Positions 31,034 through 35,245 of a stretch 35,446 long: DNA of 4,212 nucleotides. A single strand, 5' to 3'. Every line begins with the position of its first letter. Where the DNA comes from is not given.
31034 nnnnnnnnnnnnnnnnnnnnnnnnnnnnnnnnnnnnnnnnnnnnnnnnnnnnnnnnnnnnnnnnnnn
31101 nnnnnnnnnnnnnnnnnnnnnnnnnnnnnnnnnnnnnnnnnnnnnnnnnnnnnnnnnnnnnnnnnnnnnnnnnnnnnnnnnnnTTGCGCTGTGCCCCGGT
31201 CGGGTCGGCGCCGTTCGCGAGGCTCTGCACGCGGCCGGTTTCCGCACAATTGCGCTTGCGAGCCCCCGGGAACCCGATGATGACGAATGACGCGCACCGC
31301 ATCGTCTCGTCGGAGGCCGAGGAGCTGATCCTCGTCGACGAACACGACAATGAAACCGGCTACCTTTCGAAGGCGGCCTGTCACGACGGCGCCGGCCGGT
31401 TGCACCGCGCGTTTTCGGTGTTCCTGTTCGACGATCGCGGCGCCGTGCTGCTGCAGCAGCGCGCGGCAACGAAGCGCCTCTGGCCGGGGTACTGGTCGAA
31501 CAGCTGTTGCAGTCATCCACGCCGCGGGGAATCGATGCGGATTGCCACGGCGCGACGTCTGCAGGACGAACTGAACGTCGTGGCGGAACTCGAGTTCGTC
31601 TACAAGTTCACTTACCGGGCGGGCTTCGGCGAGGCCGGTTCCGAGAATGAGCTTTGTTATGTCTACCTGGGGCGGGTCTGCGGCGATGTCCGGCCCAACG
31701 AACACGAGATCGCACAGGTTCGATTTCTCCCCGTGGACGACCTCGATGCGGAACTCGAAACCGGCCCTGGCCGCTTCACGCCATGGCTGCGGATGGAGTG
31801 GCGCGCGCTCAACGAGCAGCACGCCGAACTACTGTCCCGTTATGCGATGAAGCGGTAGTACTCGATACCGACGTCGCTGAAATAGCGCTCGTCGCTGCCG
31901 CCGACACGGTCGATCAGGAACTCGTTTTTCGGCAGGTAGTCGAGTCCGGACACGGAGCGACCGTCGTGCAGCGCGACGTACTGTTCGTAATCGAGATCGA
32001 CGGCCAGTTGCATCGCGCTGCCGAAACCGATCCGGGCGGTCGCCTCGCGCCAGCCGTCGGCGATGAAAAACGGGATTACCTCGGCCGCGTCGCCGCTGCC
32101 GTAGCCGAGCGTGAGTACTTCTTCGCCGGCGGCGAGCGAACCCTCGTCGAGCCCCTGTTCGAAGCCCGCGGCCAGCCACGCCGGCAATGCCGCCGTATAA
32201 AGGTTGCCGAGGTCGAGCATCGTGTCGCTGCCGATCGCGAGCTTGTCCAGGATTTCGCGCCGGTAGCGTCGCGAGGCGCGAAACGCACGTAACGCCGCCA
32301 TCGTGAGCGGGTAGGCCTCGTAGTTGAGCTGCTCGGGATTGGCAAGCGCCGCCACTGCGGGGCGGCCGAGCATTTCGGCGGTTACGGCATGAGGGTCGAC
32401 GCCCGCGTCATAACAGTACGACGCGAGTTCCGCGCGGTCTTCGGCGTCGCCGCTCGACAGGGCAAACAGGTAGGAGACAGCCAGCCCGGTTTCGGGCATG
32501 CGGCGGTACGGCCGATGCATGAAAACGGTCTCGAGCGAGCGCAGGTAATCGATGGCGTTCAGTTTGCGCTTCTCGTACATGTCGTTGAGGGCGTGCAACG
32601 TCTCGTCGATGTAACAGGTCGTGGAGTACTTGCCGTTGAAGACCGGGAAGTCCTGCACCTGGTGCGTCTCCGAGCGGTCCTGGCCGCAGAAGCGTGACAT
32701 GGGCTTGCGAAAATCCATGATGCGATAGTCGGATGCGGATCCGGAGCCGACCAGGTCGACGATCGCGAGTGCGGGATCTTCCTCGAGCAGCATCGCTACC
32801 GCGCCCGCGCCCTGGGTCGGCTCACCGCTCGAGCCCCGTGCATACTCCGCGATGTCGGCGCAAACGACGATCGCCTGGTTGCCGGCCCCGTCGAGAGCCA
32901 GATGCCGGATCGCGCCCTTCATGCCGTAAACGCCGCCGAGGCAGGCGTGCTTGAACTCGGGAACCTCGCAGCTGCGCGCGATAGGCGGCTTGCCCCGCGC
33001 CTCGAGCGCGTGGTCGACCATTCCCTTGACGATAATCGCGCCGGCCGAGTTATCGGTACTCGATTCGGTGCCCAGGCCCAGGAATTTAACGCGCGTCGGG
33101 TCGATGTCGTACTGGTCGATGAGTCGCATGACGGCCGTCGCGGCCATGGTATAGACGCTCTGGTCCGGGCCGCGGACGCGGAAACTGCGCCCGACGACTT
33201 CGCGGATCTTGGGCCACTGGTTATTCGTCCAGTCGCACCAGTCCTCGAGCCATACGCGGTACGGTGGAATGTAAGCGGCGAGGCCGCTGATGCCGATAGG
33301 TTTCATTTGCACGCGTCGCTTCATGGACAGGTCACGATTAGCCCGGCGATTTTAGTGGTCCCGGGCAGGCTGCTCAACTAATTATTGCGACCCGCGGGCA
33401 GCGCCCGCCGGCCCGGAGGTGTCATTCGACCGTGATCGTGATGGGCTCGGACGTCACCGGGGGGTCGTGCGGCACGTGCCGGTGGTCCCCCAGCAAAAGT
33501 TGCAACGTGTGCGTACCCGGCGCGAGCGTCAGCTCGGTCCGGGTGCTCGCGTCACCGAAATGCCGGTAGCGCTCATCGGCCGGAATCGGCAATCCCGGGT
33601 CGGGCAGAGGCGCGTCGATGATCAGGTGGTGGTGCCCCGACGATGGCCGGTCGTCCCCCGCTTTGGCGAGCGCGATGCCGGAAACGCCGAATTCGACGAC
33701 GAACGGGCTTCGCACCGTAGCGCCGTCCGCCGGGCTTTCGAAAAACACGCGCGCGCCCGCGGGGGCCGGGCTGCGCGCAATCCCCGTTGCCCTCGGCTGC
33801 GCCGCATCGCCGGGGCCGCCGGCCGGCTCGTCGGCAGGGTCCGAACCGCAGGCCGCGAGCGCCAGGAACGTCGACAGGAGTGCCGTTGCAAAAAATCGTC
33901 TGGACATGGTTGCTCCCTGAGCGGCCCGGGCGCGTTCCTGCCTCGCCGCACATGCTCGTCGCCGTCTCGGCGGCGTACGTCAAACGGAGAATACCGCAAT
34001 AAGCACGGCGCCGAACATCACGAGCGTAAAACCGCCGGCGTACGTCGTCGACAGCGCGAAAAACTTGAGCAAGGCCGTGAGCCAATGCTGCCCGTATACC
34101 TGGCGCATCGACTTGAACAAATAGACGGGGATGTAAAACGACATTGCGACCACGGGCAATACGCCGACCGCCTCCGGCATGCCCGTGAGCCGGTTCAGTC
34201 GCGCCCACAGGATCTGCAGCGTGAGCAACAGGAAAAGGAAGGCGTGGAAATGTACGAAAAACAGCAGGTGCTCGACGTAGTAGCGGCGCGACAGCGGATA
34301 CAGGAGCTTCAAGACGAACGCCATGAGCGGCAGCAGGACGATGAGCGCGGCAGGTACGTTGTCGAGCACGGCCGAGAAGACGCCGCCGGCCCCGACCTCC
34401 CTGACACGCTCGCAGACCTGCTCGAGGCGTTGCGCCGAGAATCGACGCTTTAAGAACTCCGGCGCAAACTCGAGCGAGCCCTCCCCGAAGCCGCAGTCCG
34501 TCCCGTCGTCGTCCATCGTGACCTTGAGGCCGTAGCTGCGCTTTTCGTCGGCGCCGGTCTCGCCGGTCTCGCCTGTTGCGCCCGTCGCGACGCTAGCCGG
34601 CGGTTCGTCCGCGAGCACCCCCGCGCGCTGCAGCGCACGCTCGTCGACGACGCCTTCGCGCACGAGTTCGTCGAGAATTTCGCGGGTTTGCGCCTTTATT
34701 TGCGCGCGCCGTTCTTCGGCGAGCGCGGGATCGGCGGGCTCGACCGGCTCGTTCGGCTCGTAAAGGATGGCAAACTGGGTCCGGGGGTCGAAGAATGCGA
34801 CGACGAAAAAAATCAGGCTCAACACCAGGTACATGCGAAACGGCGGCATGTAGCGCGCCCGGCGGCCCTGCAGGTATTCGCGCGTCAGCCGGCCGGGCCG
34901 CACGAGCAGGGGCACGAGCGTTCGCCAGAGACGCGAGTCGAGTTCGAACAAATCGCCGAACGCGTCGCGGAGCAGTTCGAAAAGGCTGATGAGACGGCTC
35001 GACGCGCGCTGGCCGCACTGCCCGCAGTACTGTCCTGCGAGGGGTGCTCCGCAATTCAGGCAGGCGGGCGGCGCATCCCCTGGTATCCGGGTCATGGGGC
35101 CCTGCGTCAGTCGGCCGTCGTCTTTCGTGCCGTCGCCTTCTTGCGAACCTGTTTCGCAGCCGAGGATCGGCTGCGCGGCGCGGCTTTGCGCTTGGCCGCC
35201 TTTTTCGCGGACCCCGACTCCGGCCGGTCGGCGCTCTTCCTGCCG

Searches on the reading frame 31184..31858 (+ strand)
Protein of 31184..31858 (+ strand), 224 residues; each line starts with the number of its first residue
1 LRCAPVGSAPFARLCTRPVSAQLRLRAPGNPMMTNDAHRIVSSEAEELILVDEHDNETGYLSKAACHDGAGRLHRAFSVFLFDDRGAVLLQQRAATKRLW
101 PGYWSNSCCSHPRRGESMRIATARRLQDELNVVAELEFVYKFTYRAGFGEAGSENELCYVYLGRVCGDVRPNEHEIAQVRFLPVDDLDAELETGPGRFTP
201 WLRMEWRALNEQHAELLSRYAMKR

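Call 65: search_protein_families(library=pfam, proteins=[window:31184-31858:+], max_evalue=0.00001)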
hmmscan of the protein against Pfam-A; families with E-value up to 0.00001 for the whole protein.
window:31184-31858:+ (224 aa): 1 family
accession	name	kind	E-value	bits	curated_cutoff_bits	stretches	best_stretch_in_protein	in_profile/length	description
PF00293.34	NUDIX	-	2e-20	73.6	21.1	1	73-202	2-134/134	NUDIX domain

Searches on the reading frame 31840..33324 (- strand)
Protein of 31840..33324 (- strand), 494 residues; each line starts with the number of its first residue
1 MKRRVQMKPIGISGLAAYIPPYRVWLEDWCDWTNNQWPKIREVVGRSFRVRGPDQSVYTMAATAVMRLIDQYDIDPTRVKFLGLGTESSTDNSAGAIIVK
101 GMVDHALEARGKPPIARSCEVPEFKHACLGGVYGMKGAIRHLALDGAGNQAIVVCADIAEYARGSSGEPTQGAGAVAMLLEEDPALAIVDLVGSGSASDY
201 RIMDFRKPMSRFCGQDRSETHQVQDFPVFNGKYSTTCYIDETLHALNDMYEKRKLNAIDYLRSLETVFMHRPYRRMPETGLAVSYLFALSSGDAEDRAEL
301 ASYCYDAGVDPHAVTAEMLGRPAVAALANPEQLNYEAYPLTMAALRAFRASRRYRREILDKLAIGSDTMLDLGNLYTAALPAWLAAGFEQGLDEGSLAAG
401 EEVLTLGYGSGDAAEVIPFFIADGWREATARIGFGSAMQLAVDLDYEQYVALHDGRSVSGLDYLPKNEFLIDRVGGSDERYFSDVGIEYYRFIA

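Call 65: search_protein_families(library=pfam, proteins=[window:31840-33324:-], max_evalue=0.00001)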
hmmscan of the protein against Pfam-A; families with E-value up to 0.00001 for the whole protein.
window:31840-33324:- (494 aa): 2 families
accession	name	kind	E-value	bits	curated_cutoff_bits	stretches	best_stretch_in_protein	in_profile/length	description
PF01154.23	HMG_CoA_synt_N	-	1e-12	48.7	25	1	8-181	3-170/174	Hydroxymethylglutaryl-coenzyme A synthase N terminal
PF08540.16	HMG_CoA_synt_C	-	3.1e-08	34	25.1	0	371-446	153-225/280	Hydroxymethylglutaryl-coenzyme A synthase C terminal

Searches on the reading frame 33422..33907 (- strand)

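Call 65: search_protein_families(library=pfam, proteins=[window:33422-33907:-], max_evalue=0.00001)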
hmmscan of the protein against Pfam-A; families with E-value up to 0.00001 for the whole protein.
window:33422-33907:- (161 aa): 1 family
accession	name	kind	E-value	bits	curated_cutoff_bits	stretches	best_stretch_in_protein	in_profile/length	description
PF14347.11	DUF4399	-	1.8e-33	115.2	28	1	71-161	1-91/91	Domain of unknown function (DUF4399)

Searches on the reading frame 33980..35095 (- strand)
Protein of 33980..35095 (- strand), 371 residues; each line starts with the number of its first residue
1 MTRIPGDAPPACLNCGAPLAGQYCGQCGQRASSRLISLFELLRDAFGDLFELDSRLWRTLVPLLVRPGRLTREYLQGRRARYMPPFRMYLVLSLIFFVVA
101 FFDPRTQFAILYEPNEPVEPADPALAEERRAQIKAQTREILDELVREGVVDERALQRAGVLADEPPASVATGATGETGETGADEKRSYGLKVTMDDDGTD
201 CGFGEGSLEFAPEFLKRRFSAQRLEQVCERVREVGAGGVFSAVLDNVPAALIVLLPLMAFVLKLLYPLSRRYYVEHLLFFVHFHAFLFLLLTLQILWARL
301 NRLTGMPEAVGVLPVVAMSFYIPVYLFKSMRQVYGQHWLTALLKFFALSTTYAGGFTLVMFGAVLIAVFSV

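Call 65: search_protein_families(library=pfam, proteins=[window:33980-35095:-], max_evalue=0.00001)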
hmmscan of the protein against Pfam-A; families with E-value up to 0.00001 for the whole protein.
window:33980-35095:- (371 aa): 1 family
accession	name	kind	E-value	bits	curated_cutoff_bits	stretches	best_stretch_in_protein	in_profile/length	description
PF12412.13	DUF3667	-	4.7e-21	74.5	27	1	53-97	1-45/45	Protein of unknown function (DUF3667)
